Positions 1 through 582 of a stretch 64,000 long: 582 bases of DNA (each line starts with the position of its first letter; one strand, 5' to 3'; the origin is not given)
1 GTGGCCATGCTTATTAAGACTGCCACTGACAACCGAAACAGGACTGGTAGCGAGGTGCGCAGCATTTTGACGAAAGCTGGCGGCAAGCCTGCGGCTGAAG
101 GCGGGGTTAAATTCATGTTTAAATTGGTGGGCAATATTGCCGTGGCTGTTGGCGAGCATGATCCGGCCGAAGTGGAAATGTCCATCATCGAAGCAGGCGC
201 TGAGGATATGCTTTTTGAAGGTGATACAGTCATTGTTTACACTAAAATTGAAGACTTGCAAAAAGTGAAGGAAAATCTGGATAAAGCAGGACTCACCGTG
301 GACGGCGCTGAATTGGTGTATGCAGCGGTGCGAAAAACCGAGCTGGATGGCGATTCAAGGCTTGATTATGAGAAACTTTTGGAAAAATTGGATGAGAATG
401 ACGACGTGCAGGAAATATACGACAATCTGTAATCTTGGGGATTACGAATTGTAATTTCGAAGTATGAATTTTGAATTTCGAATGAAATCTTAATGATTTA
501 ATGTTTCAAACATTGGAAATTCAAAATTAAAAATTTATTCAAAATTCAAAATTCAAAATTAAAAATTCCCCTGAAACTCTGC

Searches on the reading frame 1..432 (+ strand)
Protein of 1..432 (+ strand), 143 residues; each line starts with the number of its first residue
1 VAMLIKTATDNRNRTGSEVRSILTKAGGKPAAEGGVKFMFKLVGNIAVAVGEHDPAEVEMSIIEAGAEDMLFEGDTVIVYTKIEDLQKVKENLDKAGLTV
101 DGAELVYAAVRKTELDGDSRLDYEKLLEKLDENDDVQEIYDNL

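Call 70: search_protein_families(library=pfam, max_evalue=1e-8, proteins=[window:1-432:+])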
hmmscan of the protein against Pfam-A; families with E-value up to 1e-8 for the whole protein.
window:1-432:+ (143 aa): 1 family
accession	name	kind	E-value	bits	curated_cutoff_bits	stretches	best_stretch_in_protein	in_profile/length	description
PF01709.26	Transcrip_reg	-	1.2e-38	132.9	27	1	2-143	15-160/160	TACO1/YebC second and third domain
